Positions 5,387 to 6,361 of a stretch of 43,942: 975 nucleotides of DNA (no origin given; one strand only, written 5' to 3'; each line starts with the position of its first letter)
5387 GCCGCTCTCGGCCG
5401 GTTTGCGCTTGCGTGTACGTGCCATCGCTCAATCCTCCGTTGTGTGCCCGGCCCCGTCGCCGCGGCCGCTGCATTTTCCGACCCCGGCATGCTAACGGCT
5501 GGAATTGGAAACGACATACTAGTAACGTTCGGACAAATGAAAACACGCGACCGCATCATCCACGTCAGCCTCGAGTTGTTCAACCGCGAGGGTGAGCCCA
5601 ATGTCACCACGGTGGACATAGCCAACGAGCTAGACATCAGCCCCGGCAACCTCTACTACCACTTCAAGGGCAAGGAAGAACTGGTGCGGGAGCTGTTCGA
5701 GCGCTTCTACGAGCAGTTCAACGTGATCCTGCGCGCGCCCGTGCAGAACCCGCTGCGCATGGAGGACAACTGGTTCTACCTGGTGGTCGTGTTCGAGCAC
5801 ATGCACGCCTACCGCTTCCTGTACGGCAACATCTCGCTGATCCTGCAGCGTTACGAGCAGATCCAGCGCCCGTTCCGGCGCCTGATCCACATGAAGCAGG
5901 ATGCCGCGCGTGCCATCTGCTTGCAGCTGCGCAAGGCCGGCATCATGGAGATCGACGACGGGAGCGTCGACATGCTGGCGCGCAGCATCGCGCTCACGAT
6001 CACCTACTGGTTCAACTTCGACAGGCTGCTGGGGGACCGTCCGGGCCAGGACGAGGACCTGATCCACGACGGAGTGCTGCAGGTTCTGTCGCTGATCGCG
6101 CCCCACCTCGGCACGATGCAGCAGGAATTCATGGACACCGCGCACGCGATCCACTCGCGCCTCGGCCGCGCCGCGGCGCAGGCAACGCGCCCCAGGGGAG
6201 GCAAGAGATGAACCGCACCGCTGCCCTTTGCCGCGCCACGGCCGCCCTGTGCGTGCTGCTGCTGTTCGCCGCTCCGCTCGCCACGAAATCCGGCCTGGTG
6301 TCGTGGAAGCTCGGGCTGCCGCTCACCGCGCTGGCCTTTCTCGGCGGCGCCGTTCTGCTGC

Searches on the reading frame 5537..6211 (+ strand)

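Call 9: search_protein_families(library=ncbifam, proteins=[window:5537-6211:+], max_evalue=0.00001)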
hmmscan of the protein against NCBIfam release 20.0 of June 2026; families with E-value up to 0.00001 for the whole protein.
window:5537-6211:+ (224 aa): 7 families
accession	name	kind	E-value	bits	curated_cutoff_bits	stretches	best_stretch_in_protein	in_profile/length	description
NF051852.1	efflux_TF_MtrR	exception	7.4e-13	48.7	280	1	2-107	10-117/205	multidrug efflux system transcriptional repressor MtrR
NF041196.1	ScbR_bind_reg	equivalog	3.1e-10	40.6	150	1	2-94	6-99/191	ScbR family autoregulator-binding transcription factor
NF037937.1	septum_RefZ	equivalog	1.9e-09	37.7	180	1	4-105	1-101/195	forespore capture DNA-binding protein RefZ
NF007949.0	PRK10668.1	equivalog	1e-07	31.7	271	1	2-56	11-65/216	multidrug efflux transporter transcriptional repressor AcrR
NF010319.1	PRK13756.1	equivalog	2.6e-07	30.7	265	1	3-56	3-56/199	tetracycline resistance transcriptional repressor TetR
NF007430.0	PRK09975.1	equivalog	3.5e-07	29.6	274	1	1-57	10-66/220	acrEF/envCD operon transcriptional regulator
NF053516.1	TranRepPrsAVib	equivalog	7.3e-06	25.9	300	0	2-71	6-75/208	TetR family transcriptional repressor PsrA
